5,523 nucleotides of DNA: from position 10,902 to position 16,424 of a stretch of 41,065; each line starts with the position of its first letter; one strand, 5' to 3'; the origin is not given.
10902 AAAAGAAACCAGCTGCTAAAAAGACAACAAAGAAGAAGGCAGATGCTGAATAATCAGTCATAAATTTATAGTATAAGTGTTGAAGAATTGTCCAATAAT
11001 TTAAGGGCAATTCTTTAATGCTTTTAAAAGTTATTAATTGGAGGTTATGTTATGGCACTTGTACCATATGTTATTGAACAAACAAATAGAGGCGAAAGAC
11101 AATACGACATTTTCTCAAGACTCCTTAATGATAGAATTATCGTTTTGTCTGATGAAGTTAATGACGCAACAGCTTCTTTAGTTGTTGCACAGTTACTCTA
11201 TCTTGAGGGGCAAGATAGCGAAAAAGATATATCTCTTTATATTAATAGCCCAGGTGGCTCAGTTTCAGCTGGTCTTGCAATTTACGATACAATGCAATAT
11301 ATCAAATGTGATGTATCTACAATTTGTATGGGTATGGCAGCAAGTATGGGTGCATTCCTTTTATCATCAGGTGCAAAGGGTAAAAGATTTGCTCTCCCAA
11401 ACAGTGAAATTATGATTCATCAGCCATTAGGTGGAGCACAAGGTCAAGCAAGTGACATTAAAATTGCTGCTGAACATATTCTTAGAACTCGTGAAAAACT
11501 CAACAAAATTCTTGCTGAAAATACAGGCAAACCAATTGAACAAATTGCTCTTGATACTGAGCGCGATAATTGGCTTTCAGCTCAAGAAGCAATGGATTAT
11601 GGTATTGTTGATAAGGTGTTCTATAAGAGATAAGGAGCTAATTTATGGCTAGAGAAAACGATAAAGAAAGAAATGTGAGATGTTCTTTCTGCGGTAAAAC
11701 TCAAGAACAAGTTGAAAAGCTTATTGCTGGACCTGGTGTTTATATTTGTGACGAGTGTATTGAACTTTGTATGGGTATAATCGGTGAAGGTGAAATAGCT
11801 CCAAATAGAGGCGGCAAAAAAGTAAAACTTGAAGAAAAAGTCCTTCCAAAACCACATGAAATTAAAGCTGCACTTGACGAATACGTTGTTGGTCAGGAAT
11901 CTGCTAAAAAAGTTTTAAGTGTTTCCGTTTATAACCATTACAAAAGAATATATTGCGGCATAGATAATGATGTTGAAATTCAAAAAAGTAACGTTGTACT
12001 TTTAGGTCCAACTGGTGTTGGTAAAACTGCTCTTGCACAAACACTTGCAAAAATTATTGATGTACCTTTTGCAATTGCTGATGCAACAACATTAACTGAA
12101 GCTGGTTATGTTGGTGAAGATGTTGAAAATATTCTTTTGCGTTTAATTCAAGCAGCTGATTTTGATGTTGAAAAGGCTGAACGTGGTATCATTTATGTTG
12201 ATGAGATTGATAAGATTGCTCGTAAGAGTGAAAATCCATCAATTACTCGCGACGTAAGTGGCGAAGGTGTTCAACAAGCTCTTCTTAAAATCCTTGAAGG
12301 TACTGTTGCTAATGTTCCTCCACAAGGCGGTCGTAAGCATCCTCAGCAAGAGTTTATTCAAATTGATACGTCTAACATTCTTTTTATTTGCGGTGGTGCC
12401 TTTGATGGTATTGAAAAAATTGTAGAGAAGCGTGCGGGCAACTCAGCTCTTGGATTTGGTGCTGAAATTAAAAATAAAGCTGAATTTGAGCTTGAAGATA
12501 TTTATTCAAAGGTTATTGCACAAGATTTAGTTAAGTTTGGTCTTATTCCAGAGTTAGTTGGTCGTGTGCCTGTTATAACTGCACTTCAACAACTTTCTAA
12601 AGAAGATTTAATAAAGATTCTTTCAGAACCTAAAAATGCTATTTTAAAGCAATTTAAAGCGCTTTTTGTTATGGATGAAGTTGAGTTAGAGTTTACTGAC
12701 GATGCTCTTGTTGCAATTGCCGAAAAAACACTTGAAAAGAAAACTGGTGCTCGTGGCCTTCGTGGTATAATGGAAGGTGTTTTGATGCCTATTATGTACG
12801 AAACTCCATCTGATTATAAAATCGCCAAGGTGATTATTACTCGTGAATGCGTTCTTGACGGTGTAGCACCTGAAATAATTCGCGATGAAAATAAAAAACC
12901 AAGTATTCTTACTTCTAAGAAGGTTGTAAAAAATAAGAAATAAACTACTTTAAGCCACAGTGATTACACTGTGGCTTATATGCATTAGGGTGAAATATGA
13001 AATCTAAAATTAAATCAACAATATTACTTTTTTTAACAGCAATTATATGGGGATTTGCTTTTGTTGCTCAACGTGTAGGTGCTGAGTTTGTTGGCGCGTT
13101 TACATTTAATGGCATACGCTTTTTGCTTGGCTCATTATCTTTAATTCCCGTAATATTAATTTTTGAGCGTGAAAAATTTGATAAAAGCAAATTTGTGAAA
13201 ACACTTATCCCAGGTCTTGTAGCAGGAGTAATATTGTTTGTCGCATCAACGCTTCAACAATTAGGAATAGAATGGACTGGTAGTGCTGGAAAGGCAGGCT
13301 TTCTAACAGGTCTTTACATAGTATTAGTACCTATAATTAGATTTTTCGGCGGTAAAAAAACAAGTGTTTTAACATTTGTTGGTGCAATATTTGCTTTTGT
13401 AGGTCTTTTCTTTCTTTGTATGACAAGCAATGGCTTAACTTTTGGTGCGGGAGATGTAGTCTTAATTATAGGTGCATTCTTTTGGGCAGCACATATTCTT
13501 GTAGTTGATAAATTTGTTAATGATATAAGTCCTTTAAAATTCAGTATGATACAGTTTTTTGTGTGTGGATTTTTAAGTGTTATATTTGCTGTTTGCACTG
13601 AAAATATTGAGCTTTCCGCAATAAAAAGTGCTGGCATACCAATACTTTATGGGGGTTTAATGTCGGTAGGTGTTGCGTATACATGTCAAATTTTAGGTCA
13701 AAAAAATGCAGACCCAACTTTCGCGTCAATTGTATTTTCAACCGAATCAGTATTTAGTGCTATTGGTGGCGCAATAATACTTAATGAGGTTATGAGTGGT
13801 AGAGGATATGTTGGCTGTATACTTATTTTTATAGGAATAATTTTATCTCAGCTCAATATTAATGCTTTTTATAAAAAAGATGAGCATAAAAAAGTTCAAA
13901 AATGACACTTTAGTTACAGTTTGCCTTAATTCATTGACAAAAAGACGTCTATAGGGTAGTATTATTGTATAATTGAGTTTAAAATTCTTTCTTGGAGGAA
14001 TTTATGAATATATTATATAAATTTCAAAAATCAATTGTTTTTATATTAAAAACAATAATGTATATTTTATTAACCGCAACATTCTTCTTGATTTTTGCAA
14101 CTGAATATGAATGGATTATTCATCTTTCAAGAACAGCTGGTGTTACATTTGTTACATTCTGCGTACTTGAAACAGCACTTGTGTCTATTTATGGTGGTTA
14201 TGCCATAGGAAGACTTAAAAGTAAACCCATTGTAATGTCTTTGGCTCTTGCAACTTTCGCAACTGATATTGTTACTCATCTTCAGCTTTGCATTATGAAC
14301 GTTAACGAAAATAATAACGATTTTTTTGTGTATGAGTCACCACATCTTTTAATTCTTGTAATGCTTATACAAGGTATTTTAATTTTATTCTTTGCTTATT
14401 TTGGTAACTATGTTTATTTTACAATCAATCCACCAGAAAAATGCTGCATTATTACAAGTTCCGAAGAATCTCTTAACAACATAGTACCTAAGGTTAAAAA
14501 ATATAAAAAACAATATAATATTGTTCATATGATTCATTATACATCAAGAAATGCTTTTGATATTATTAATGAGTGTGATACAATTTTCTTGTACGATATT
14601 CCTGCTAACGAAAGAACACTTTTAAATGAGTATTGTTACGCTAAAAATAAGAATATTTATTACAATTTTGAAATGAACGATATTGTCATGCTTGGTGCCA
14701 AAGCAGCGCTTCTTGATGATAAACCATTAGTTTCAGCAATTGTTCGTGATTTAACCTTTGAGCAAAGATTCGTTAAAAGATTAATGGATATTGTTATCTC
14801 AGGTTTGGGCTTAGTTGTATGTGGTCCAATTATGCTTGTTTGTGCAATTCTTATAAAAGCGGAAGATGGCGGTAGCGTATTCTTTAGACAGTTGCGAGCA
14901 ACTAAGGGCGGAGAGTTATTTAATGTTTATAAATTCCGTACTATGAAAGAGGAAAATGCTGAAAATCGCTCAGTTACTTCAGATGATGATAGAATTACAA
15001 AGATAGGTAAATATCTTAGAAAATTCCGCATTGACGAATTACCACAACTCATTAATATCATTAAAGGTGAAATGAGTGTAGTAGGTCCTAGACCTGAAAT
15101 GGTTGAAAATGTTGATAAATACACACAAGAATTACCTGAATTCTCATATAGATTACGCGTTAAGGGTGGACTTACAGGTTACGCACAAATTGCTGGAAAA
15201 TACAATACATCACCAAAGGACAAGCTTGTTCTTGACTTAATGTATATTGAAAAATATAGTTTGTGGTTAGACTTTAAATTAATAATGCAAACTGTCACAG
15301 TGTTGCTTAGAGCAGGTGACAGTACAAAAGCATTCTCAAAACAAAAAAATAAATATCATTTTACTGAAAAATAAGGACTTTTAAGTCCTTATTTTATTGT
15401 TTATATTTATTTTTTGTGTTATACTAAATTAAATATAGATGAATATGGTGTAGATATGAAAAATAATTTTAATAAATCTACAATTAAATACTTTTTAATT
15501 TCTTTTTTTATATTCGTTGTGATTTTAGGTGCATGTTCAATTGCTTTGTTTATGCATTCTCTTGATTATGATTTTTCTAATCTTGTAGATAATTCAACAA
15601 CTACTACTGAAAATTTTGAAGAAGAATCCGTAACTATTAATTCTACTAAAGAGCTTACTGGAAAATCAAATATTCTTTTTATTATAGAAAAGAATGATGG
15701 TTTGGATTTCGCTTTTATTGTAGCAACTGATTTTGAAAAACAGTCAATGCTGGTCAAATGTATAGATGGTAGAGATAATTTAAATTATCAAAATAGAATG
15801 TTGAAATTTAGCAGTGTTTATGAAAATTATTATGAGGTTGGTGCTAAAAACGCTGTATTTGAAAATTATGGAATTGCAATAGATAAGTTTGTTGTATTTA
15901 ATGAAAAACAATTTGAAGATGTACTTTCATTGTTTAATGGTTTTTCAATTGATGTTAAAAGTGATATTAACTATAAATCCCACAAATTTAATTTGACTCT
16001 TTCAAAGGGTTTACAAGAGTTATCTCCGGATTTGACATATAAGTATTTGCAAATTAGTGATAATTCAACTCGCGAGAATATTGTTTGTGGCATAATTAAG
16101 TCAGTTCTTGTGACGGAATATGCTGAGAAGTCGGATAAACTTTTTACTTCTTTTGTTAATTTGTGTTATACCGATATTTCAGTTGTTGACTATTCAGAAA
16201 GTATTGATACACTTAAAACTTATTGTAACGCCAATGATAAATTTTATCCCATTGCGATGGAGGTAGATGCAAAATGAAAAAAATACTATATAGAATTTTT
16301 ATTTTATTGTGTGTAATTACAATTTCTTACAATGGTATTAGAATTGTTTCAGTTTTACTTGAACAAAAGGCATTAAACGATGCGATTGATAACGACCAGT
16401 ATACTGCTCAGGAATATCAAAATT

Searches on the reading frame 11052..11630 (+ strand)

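Call 36: search_protein_families(library=pfam, proteins=[window:11052-11630:+], max_evalue=0.00001)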
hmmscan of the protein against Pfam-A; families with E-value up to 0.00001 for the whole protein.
window:11052-11630:+ (193 aa): 1 family
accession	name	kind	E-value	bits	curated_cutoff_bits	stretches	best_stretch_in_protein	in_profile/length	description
PF00574.28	CLP_protease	-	1.1e-85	286.5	20.2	1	13-191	2-180/182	Clp protease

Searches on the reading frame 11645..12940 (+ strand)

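Call 36: search_protein_families(library=pfam, proteins=[window:11645-12940:+], max_evalue=0.00001)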
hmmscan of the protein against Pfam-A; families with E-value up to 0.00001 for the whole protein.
window:11645-12940:+ (432 aa): 6 families
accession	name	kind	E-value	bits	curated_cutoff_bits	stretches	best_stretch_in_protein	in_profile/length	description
PF07724.20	AAA_2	-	2.7e-34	119.1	27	1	114-311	3-166/166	AAA domain (Cdc48 subfamily)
PF06689.19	zf-C4_ClpX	-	2.8e-19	69.1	27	1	12-46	2-37/39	ClpX C4-type zinc finger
PF00004.35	AAA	-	9.5e-15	55.6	21.2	1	117-234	1-99/131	ATPase family associated with various cellular activities (AAA)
PF10431.15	ClpB_D2-small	-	9.4e-10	38.8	21.9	1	317-394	1-74/81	C-terminal, D2-small domain, of ClpB protein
PF05496.18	RuvB_N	-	4e-06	27.1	27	0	76-196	5-101/159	Holliday junction DNA helicase RuvB P-loop domain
PF07728.20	AAA_5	-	8.5e-06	26.3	22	0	116-192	1-79/139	AAA domain (dynein-related subfamily)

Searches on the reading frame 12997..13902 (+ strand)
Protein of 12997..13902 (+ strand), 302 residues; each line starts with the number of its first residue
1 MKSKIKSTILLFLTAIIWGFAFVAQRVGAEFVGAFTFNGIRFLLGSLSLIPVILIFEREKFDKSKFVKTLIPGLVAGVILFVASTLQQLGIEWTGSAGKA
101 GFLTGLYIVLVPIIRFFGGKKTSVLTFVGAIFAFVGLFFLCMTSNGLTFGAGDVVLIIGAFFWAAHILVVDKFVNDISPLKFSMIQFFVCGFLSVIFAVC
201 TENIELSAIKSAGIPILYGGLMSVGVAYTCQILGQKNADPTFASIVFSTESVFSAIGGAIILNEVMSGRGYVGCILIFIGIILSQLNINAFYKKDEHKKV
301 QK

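Call 36: search_protein_families(library=pfam, proteins=[window:12997-13902:+], max_evalue=0.00001)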
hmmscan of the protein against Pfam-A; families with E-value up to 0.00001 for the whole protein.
window:12997-13902:+ (302 aa): 1 family
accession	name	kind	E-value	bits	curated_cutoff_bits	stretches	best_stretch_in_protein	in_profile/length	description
PF00892.27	EamA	-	8.6e-38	130.1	28.2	2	152-283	3-132/135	EamA-like transporter family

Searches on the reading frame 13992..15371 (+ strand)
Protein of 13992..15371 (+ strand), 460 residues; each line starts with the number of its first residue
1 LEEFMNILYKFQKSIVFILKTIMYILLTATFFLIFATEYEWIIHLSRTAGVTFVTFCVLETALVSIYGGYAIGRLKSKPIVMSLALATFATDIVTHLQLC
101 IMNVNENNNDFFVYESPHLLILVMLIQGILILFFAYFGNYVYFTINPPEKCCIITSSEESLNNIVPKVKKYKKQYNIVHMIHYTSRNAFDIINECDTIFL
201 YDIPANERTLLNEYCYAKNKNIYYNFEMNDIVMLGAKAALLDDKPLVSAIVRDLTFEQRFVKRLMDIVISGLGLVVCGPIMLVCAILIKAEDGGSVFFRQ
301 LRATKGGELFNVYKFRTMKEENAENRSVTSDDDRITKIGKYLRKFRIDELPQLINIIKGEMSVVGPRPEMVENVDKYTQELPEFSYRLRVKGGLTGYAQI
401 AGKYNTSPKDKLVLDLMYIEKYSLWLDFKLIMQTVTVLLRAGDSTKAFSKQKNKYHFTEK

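Call 36: search_protein_families(library=pfam, proteins=[window:13992-15371:+], max_evalue=0.00001)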
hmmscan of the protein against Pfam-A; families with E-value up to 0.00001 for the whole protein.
window:13992-15371:+ (460 aa): 1 family
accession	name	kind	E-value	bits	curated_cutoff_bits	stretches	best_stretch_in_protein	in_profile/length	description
PF02397.22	Bac_transf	-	2.9e-63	213.1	27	1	262-439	1-178/179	Bacterial sugar transferase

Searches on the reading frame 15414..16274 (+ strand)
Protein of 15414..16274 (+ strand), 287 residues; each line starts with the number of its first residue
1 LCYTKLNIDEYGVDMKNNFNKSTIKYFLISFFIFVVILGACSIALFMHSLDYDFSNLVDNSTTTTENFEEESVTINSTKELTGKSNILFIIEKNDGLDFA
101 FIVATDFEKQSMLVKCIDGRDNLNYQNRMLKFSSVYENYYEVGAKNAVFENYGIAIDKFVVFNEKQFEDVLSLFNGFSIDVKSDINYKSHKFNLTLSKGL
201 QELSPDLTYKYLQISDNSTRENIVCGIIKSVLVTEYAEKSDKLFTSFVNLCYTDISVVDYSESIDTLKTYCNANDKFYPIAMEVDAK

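Call 36: search_protein_families(library=pfam, proteins=[window:15414-16274:+], max_evalue=0.00001)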
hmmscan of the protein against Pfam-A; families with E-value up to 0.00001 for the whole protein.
window:15414-16274:+ (287 aa): 1 family
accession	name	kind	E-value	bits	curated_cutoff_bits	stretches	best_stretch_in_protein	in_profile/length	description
PF03816.19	LytR_cpsA_psr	-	1e-06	29.4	24.6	1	121-216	25-124/150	LytR_cpsA_psr family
